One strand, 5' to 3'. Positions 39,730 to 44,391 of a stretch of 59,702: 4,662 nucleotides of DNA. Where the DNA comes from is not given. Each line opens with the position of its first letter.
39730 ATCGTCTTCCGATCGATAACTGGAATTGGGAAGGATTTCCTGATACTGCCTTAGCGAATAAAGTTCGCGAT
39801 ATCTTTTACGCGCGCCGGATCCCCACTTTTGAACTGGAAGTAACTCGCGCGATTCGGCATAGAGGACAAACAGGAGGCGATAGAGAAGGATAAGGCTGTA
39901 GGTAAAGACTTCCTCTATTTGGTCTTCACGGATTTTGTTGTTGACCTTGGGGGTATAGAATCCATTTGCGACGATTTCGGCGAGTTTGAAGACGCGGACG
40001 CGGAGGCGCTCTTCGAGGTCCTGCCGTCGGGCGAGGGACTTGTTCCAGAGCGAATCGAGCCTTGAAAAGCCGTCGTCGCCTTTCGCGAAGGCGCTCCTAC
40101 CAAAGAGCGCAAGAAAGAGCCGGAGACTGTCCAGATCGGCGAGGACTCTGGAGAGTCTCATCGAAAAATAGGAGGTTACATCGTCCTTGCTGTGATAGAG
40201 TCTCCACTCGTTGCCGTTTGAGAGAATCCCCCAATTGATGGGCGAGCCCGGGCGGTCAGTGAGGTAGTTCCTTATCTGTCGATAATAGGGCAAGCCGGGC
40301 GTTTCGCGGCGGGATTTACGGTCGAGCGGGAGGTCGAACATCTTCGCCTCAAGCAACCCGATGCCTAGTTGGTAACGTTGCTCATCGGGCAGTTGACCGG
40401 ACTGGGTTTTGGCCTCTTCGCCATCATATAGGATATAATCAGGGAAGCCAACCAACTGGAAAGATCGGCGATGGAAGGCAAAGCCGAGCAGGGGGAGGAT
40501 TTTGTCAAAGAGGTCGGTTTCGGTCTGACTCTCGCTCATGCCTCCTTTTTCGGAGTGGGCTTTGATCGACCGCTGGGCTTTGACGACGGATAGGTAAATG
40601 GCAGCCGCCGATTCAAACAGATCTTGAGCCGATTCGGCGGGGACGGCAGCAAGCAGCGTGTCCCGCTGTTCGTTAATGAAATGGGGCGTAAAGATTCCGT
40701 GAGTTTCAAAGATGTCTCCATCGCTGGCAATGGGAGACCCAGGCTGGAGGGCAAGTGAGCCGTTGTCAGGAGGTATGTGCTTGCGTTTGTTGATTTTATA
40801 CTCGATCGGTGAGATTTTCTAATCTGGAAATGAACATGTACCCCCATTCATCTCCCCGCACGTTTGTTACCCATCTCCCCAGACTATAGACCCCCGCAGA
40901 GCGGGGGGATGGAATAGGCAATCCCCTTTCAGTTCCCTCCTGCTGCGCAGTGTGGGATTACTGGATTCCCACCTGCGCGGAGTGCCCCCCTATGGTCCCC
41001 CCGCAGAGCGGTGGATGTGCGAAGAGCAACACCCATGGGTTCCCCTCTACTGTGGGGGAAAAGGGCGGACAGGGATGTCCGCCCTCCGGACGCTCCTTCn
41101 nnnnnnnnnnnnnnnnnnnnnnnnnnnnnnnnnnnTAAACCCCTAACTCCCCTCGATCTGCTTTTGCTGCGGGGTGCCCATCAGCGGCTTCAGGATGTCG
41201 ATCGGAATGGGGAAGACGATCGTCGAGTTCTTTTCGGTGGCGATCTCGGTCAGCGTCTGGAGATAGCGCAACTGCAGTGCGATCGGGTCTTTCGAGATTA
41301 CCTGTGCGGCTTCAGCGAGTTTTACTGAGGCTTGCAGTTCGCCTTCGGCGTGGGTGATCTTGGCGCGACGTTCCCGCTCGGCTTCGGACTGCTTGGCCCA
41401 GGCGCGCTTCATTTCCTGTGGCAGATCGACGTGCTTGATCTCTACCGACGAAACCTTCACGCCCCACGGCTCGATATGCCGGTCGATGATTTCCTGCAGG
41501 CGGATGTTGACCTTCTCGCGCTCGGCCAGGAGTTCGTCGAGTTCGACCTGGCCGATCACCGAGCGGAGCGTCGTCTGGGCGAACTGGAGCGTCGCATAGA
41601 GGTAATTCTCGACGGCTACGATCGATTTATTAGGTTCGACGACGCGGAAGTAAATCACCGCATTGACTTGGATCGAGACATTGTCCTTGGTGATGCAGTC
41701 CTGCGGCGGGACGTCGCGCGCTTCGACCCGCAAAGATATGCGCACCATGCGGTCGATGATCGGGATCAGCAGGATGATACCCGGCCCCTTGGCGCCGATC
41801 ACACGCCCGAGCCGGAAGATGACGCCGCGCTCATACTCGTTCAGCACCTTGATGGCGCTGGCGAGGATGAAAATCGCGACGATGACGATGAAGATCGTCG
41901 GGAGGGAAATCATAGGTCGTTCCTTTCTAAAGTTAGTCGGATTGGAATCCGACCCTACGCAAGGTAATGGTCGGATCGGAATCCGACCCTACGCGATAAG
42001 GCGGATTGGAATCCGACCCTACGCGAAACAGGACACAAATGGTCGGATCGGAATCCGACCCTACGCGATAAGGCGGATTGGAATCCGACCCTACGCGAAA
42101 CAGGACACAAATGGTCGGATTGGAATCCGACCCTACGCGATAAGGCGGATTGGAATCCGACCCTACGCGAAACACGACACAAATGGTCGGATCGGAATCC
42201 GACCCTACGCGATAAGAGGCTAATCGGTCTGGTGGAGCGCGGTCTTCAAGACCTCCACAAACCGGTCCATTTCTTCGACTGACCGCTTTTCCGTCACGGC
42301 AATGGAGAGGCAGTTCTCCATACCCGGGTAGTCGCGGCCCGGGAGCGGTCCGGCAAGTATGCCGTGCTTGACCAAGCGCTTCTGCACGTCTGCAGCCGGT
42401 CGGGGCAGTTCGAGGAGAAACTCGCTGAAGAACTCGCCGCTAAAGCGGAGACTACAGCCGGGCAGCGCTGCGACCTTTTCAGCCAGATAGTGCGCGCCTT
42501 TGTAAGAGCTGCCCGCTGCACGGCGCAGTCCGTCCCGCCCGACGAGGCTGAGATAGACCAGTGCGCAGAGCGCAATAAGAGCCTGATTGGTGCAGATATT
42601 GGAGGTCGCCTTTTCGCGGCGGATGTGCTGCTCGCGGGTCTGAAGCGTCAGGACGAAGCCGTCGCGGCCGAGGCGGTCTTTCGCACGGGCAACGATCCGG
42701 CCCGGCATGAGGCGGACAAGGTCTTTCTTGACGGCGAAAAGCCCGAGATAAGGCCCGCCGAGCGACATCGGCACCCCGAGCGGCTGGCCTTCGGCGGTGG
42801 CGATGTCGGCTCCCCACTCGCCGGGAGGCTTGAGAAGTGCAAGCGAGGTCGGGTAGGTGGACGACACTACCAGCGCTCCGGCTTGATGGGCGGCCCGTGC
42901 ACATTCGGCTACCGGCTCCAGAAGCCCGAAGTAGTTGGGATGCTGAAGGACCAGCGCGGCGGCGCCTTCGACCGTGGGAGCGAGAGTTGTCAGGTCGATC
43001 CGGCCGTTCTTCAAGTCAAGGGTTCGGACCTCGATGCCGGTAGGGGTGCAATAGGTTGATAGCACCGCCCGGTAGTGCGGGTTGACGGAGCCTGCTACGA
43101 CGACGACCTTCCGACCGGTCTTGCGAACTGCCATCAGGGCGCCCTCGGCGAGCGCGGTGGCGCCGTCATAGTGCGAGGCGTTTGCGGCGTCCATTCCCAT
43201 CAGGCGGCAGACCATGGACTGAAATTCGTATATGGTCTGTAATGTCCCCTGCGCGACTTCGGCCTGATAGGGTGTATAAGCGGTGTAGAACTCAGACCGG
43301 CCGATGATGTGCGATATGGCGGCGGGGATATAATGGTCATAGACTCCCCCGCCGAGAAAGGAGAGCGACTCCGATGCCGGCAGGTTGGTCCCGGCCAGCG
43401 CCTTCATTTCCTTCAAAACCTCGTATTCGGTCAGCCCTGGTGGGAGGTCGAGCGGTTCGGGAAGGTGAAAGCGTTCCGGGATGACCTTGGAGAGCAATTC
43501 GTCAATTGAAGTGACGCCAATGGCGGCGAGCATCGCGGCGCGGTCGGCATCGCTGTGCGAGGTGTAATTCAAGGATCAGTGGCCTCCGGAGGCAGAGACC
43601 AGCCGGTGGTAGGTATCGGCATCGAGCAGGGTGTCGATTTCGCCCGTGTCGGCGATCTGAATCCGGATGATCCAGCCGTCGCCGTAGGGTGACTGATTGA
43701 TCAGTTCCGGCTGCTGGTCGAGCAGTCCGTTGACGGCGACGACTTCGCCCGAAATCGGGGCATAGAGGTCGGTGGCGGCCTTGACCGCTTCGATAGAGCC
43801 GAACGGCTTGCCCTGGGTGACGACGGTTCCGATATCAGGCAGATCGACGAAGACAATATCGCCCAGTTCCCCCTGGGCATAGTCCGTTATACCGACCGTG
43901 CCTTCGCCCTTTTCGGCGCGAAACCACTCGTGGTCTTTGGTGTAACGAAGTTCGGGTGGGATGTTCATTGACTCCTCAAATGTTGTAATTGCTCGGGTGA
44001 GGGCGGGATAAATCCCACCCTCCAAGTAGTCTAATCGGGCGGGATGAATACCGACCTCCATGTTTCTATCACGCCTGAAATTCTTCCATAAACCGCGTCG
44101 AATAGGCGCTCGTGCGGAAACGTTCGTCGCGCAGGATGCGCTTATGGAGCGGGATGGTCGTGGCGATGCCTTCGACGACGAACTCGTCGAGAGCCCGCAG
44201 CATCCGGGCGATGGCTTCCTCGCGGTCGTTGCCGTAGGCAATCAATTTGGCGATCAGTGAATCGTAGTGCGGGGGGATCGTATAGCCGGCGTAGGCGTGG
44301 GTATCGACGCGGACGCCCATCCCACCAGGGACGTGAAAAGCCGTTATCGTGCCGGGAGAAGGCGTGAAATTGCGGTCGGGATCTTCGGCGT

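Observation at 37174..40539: Type IIG RM enzyme with a compositionally mosaic (AT-rich) C-terminal target-recognition region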

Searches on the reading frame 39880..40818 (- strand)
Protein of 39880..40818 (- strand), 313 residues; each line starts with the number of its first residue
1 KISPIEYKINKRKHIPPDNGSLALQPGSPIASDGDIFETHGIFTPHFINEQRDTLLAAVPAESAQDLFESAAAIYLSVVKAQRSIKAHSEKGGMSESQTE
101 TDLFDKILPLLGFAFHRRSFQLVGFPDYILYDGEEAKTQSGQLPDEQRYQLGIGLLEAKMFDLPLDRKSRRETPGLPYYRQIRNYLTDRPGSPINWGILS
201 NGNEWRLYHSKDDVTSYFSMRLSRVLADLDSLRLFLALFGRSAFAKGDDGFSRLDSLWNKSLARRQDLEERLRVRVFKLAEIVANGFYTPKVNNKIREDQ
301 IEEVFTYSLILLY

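Call 66: predict_structure(alignment_id=A3)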
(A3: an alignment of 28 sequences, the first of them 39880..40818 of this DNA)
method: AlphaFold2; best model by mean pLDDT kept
length: 313 residues; sequences in the alignment: 28
mean_pLDDT: 86.9   pTM: 0.82
mean pLDDT of the five models: 86.9, 86.9, 86.1, 85.2, 84.8
residues with pLDDT >= 90: 209; 70-90: 64; 50-70: 17; < 50: 23
segments of 3 or more residues with pLDDT < 50: 1-23
pLDDT, mean of each block of 10 residues (from residue 1): 35 37 56 83 94 96 95 97 92 91 98 92 88 97 89 96 93 89 88 90 98 96 96 98 96 97 94 90 79 71 84 83
secondary structure, 60 per line:
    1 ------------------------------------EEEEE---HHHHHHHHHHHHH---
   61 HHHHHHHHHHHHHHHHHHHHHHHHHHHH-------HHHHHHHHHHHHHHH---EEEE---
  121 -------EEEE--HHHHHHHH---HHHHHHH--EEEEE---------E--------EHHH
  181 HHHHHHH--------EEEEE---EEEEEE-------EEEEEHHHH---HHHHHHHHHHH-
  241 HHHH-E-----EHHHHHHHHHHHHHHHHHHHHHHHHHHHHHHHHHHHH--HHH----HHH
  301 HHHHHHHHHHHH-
elements in order: E37-41 H45-57 H61-88 H96-110 E114-117 E128-131 H134-141 H145-151 E154-158 H178-187 E196-200 E204-209 E217-221 H222-225 H229-239 H241-244 H253-288 H298-312

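Call 68: fold_search(model_id=the predicted structure, library=pdb)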
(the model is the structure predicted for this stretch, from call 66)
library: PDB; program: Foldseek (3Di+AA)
matches with E <= 10: 155; with E <= 0.001: 0
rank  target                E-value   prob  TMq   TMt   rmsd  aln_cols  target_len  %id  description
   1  1wdj_B                1.3e-01  0.60  0.17  0.31   6.0       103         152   12  Crystal structure of TT1808 from Thermus thermophilus HB8 (released 2004-11-17)
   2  6thc_C                1.6e-01  0.13  0.15  0.20  15.7       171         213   13  Crystal structure of Mycobacterium smegmatis CoaB in complex with CTP and (4-hydroxyphenyl)(2,3,4-trihydroxyphenyl)met (released 2020-11-25)
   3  3u8z_C                2.0e-01  0.05  0.11  0.13  20.0       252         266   13  human merlin FERM domain (released 2011-11-02)
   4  8owr_A                2.8e-01  0.18  0.16  0.22  11.8       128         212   12  Crystal structure of Mycobacterium smegmatis CoaB in complex with CTP and 2-(1-(3,4-dihydroxyphenyl)-5-(3-hydroxypheny (released 2024-05-08)
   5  7r8y_A                3.3e-01  0.23  0.16  0.21  10.3       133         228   14  Ancestral protein AncThEn of Phosphomethylpyrimidine kinases family (released 2022-06-29)
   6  2d0o_B                3.5e-01  0.25  0.12  0.29   5.3        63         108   13  Structure of diol dehydratase-reactivating factor complexed with ADP and Mg2+ (released 2006-02-28)
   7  1v2e_A                5.3e-01  0.06  0.11  0.10  16.8       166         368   14  Crystal Structure of T.th HB8 Glutamine Aminotransferase complex with a-keto-g-methylthiobutyrate (released 2004-07-06)
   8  4jjp_B                5.6e-01  0.21  0.16  0.22   9.1       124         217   12  2.06 Angstrom resolution crystal structure of phosphomethylpyrimidine kinase (thiD)from Clostridium difficile 630 (released 2013-03-20)
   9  6cds_A                8.9e-01  0.04  0.13  0.13  18.6       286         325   13  Human neurofibromin 2/merlin/schwannomin residues 1-339 in complex with PIP2 (released 2018-07-18)
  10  3u8z_A                1.1e+00  0.02  0.11  0.13  20.1       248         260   14  human merlin FERM domain (released 2011-11-02)
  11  3b46_B                1.3e+00  0.02  0.10  0.08  16.8       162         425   12  Crystal Structure of Bna3p, a Putative Kynurenine Aminotransferase from Saccharomyces cerevisiae (released 2008-02-19)
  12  2d0o_D                1.4e+00  0.15  0.13  0.32   5.4        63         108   11  Structure of diol dehydratase-reactivating factor complexed with ADP and Mg2+ (released 2006-02-28)
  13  2zxo                  1.4e+00  0.08  0.15  0.08   9.7       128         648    7  Crystal structure of RecJ from Thermus thermophilus HB8 (released 2010-01-05)
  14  2d0p_D                1.5e+00  0.11  0.12  0.28   5.4        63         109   13  Structure of diol dehydratase-reactivating factor in nucleotide free form (released 2006-02-28)
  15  2z1y_B                1.5e+00  0.03  0.11  0.10  18.5       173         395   13  Crystal structure of LysN, alpha-aminoadipate aminotransferase (complexed with N-(5'-phosphopyridoxyl)-L-leucine), fro (released 2008-06-03)
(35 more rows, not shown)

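Call 70: search_protein_families(library=pfam, proteins=[window:39880-40818:-], max_evalue=10)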
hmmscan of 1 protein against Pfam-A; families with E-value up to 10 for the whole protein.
window:39880-40818:- (313 aa): 1 family
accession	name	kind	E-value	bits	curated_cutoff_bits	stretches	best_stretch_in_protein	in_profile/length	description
PF04313.20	HSDR_N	-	0.085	13.1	25.1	1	127-211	129-193/198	Type I restriction enzyme R protein N terminus (HSDR_N)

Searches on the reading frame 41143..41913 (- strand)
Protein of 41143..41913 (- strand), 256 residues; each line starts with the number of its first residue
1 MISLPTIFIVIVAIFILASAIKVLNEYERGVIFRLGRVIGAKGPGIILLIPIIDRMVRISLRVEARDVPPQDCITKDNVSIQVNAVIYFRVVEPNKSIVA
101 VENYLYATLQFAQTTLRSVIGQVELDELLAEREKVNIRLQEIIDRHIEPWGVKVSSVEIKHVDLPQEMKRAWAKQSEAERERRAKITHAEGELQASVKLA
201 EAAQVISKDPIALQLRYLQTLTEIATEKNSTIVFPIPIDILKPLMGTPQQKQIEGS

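Call 9: search_protein_families(library=pfam, proteins=[window:41143-41913:-], max_evalue=0.001)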
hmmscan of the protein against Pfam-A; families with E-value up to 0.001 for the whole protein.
window:41143-41913:- (256 aa): 2 families
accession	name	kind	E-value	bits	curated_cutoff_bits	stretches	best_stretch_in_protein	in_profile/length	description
PF01145.31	Band_7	-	5.8e-37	127.9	23.6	1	23-192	2-175/176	SPFH domain / Band 7 family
PF13421.11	Band_7_1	-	8e-05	22.8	24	1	116-177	145-208/211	SPFH domain-Band 7 family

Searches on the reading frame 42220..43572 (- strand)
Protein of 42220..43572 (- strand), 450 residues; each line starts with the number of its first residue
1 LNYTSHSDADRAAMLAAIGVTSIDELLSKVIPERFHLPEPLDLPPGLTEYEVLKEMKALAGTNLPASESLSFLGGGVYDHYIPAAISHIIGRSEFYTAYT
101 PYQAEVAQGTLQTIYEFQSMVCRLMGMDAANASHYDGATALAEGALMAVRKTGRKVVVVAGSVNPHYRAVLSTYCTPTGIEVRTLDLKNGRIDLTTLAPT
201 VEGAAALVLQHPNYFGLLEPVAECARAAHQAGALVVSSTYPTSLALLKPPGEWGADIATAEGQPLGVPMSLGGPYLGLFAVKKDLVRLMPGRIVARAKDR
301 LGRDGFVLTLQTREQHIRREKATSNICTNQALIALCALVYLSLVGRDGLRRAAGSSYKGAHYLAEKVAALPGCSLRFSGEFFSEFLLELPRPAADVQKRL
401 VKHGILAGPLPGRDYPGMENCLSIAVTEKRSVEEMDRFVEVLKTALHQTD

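Call 9: search_protein_families(library=pfam, proteins=[window:42220-43572:-], max_evalue=0.001)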
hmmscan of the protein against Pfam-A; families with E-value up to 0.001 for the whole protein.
window:42220-43572:- (450 aa): 1 family
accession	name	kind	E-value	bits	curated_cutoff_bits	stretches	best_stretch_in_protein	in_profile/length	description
PF02347.22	GDC-P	-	4.5e-122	408.4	26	1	3-442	3-429/429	Glycine cleavage system P-protein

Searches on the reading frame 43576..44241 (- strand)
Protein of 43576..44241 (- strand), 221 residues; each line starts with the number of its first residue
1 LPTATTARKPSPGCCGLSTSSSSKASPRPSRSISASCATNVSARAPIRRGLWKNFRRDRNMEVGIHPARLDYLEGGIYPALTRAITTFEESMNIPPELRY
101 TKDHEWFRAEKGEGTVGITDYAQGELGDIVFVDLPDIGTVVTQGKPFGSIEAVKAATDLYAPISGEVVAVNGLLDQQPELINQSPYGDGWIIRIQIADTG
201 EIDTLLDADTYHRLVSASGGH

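Call 9: search_protein_families(library=pfam, proteins=[window:43576-44241:-], max_evalue=0.001)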
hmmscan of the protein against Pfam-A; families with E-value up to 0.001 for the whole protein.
window:43576-44241:- (221 aa): 1 family
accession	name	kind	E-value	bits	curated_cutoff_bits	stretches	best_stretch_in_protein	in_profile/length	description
PF01597.25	GCV_H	-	2.1e-42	144.3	22.2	1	98-216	1-120/122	Glycine cleavage H-protein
